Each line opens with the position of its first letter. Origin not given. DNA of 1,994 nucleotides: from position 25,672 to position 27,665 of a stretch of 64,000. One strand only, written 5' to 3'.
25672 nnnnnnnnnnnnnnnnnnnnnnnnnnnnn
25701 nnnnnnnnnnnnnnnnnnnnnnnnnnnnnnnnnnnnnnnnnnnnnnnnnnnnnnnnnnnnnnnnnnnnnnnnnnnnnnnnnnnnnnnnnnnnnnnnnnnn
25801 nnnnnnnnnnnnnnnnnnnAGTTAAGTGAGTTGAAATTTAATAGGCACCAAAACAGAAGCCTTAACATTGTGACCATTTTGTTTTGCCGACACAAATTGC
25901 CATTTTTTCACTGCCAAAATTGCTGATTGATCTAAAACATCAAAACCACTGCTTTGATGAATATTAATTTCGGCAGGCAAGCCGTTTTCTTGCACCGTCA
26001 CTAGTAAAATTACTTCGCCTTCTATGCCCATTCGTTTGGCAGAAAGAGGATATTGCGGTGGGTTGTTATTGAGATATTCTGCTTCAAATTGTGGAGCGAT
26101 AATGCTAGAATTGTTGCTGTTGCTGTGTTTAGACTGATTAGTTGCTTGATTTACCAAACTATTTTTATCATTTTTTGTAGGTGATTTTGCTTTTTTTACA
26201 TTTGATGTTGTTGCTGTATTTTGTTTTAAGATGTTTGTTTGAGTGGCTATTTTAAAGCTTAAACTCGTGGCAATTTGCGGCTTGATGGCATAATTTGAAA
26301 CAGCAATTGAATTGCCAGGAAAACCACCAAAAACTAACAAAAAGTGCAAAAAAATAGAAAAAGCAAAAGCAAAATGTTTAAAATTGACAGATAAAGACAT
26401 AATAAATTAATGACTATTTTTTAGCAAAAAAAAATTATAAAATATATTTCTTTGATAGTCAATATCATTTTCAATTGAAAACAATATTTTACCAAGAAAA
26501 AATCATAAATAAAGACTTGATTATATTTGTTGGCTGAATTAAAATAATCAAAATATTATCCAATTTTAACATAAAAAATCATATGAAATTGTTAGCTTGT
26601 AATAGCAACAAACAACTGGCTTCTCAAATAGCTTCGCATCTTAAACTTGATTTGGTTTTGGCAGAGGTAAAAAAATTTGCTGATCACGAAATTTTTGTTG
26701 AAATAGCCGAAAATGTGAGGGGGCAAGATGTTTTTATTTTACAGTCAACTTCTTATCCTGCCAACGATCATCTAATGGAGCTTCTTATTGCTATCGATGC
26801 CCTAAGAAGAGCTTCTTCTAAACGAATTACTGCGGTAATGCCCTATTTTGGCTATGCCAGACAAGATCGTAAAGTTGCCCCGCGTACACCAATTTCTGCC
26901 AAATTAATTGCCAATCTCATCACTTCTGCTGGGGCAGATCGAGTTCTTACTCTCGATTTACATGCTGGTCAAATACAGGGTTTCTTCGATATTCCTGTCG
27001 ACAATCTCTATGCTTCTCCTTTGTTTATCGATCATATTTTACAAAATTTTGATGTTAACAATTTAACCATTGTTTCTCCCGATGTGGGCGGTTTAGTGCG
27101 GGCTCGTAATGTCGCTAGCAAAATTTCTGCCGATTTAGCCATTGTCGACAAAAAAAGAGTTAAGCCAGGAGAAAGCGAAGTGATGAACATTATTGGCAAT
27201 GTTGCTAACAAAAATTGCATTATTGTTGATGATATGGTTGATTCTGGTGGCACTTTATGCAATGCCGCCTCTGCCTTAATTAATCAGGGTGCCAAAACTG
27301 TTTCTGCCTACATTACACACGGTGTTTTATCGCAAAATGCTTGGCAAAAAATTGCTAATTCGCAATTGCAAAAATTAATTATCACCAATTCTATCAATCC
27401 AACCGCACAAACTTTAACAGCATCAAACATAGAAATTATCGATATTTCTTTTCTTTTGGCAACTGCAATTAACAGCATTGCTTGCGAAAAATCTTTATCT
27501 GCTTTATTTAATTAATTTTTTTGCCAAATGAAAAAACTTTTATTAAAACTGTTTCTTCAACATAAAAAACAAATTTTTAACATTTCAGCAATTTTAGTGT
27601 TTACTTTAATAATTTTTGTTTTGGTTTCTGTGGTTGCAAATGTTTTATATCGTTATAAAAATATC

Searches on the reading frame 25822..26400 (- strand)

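Call 57: search_protein_families(library=pfam, proteins=[window:25822-26400:-])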
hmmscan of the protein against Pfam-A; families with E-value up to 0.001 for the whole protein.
window:25822-26400:- (192 aa): 1 family
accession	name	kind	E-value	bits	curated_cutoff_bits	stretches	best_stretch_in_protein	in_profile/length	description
PF03544.19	TonB_C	-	3e-23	82.5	24.6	1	114-191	2-79/79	Gram-negative bacterial TonB protein C-terminal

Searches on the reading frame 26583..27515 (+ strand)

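Call 58: search_protein_families(library=pfam, proteins=[window:26583-27515:+])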
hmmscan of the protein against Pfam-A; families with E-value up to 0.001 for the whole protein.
window:26583-27515:+ (310 aa): 4 families
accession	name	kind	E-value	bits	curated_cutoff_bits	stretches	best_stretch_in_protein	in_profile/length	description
PF13793.12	Pribosyltran_N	-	1.8e-52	176.6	25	1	1-117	1-117/117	N-terminal domain of ribose phosphate pyrophosphokinase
PF14572.12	Pribosyl_synth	-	9.2e-25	88.1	27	1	194-309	68-183/184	Phosphoribosyl synthetase-associated domain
PF00156.33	Pribosyltran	-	1.4e-21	76.9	26.3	1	152-247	22-125/158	Phosphoribosyl transferase domain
PF14681.12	UPRTase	-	0.00059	19.8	27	0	202-272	113-183/206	Uracil phosphoribosyltransferase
